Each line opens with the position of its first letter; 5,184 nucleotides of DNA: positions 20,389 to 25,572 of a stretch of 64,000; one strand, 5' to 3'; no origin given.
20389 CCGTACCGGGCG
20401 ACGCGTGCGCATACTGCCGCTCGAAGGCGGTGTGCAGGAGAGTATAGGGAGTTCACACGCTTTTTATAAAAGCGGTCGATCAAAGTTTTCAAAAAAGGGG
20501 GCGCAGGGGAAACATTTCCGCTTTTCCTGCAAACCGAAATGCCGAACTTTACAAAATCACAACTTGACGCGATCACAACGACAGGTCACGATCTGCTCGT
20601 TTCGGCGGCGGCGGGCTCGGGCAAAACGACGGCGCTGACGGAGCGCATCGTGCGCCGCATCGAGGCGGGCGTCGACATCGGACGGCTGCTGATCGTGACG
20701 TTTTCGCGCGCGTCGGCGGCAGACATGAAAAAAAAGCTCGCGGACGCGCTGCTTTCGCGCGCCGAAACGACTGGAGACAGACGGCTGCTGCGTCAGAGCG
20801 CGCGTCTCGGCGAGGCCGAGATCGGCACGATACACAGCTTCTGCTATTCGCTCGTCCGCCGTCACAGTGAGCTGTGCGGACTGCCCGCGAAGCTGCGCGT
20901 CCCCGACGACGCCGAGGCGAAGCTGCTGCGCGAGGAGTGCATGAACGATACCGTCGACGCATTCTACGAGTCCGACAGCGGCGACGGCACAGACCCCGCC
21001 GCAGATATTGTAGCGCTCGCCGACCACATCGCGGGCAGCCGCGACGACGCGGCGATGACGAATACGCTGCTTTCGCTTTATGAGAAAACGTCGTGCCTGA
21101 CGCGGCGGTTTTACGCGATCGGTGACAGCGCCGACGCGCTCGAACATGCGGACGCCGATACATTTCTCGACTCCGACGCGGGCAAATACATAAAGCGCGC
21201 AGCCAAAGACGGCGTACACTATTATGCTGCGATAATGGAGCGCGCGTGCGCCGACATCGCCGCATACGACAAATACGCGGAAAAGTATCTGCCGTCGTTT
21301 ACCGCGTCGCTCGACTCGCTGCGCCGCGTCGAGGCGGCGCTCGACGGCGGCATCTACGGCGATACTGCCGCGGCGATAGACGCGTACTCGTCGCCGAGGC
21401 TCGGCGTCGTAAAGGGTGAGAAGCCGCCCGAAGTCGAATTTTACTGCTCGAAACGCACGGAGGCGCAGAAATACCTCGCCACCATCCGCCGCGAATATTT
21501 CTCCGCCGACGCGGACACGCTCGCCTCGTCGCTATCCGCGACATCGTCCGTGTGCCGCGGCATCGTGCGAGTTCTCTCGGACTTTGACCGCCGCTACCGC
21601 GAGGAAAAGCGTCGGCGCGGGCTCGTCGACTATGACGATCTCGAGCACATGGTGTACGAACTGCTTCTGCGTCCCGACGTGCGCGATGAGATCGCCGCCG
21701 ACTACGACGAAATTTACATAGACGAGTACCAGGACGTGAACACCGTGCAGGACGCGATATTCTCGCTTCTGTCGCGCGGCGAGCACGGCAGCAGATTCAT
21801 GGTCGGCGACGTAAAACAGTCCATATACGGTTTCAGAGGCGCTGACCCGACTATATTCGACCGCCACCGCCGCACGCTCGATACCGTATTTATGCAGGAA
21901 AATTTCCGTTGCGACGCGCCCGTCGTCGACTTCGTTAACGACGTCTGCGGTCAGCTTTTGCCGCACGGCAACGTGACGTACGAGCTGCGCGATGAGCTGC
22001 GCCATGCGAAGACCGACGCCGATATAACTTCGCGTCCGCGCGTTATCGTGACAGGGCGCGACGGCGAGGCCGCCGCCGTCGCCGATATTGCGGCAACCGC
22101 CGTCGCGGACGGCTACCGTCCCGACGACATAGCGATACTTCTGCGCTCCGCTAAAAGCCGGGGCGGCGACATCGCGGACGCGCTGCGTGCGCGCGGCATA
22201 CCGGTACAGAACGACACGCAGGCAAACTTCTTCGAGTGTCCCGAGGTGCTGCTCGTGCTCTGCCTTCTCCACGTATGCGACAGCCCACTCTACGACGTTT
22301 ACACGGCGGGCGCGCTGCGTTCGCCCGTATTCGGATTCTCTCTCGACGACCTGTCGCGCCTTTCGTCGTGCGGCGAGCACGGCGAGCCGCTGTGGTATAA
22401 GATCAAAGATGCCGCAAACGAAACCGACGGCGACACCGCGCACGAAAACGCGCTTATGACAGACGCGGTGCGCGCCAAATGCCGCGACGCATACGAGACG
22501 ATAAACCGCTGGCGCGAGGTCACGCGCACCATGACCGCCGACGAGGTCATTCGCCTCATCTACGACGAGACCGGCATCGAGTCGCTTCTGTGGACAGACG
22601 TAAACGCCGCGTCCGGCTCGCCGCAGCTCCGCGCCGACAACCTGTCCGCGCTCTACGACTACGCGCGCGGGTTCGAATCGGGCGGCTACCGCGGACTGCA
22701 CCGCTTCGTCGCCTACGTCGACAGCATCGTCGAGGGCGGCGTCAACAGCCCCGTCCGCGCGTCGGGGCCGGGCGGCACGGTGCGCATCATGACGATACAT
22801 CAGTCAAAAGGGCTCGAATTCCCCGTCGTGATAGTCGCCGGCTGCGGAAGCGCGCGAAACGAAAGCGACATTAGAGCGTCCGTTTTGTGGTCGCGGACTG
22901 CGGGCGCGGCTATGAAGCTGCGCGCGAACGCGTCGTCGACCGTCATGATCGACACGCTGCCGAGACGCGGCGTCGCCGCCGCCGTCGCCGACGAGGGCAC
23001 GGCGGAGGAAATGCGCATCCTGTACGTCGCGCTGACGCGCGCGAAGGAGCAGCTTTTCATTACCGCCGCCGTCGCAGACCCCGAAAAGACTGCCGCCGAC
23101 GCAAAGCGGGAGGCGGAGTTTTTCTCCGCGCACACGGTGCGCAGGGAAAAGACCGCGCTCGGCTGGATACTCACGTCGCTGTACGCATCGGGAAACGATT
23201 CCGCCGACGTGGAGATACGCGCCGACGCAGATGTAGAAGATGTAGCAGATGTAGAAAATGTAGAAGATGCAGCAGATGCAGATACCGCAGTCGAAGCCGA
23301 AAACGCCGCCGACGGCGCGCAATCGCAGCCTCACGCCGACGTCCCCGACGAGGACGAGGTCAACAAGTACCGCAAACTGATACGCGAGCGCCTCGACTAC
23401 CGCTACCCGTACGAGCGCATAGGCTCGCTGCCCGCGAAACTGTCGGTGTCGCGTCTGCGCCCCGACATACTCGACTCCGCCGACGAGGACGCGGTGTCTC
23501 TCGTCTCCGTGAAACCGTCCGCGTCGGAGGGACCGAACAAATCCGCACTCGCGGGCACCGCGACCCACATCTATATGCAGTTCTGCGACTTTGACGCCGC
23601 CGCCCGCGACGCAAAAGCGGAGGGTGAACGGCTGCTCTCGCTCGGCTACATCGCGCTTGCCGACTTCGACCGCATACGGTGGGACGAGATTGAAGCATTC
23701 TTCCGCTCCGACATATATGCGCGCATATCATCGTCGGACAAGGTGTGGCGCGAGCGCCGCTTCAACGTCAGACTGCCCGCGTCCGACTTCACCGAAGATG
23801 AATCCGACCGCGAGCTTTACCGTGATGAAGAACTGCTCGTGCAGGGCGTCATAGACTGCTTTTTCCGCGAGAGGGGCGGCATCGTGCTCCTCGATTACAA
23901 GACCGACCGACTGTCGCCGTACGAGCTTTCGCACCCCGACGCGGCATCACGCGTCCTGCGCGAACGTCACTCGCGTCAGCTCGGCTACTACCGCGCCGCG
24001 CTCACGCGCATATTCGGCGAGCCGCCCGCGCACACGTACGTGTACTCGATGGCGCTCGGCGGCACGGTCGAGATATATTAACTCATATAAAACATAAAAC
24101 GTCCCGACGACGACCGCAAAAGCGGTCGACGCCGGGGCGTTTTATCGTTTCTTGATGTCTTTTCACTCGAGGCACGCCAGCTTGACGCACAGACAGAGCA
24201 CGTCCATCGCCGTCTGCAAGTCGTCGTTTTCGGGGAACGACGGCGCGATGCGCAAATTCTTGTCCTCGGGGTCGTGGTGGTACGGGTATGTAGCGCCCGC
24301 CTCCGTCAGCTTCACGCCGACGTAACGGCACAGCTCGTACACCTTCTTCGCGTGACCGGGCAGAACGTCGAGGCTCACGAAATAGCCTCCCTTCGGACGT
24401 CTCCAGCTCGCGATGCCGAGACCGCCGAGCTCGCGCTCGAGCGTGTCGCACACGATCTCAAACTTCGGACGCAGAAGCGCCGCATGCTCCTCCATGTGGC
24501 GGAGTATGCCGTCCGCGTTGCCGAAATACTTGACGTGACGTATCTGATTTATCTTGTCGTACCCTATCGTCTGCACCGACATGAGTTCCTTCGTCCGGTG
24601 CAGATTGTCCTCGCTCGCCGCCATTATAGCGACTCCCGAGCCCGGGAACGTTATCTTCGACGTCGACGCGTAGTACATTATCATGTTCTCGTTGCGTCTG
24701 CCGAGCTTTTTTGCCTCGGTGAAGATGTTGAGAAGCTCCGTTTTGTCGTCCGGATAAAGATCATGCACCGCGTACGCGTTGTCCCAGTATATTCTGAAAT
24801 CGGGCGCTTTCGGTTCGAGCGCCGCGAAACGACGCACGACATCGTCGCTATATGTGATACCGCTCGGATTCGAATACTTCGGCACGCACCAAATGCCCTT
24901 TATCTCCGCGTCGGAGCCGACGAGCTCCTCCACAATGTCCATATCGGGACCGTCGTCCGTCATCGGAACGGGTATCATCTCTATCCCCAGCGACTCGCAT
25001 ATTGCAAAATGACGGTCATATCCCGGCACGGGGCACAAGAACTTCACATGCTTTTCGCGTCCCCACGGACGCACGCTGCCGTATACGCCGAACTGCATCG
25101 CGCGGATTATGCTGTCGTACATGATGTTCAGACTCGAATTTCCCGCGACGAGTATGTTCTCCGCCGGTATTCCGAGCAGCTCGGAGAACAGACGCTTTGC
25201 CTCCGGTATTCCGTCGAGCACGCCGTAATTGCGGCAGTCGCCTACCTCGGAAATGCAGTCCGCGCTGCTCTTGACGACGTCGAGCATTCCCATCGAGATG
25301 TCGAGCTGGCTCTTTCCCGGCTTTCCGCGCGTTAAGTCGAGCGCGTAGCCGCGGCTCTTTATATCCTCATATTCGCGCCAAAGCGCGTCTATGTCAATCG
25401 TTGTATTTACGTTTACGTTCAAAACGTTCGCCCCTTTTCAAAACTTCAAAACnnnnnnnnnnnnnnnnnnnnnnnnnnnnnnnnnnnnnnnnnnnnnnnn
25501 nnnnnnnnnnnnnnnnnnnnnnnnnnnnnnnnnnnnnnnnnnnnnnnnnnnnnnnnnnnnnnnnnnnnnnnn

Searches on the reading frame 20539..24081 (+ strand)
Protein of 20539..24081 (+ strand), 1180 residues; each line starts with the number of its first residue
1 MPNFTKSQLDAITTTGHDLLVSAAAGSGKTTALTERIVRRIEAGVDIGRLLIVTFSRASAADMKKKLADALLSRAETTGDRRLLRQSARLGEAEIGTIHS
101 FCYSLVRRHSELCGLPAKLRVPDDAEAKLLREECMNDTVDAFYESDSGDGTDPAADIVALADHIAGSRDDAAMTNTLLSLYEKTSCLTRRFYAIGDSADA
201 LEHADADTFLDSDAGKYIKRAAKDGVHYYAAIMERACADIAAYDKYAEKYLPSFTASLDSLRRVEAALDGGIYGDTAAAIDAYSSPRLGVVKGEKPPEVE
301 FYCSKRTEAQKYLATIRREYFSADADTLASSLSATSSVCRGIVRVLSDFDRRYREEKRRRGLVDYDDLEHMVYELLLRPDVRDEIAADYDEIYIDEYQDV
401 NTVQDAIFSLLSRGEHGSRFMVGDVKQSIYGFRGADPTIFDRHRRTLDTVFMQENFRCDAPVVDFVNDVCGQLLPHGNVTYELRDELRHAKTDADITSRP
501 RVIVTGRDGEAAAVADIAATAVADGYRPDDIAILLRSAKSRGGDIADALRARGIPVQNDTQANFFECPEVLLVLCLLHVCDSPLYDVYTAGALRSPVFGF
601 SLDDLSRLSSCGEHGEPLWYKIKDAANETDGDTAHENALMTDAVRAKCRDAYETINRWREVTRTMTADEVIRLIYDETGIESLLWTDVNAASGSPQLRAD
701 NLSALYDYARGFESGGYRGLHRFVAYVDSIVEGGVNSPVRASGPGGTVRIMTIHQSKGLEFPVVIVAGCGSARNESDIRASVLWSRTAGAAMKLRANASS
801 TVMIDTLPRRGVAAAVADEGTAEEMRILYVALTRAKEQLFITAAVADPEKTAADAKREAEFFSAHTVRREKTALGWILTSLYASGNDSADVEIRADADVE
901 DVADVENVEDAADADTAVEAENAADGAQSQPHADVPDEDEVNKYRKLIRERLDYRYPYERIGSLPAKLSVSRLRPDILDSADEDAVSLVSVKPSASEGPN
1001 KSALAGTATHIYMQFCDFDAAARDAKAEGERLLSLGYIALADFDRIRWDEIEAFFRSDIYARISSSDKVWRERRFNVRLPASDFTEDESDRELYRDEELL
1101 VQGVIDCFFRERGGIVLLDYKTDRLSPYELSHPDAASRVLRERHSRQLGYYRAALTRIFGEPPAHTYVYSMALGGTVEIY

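Call 38: search_protein_families(library=pfam, proteins=[window:20539-24081:+], max_evalue=0.001)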
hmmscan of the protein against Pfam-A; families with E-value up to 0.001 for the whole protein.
window:20539-24081:+ (1180 aa): 6 families
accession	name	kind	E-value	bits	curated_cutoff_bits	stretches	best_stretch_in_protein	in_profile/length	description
PF00580.27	UvrD-helicase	-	5e-51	174.4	23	1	5-445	2-268/271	UvrD/REP helicase N-terminal domain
PF13361.12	UvrD_C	-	1.5e-25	90.8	25.6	1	452-844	3-348/350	UvrD-like helicase C-terminal domain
PF13245.12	AAA_19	-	1.6e-11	45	25.1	1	14-433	9-134/134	AAA domain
PF13538.12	UvrD_C_2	-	3.4e-11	43.3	27.4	1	748-769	2-23/52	UvrD-like helicase C-terminal domain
PF00270.35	DEAD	-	0.00043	20.5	26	1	8-72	4-70/167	DEAD/DEAH box helicase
PF01443.25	Viral_helicase1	-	0.00061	20.1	21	0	20-39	2-21/228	Viral superfamily 1 RNA helicase core domain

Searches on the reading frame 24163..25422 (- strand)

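Call 38: search_protein_families(library=pfam, proteins=[window:24163-25422:-], max_evalue=0.001)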
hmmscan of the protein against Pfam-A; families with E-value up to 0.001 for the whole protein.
window:24163-25422:- (419 aa): 2 families
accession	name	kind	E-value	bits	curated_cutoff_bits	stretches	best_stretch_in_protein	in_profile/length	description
PF12897.13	Asp_aminotransf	-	4e-161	536.9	27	1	13-418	12-414/421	Aspartate amino-transferase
PF00155.27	Aminotran_1_2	-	2.4e-07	30.7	19.7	1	48-394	21-346/361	Aminotransferase class I and II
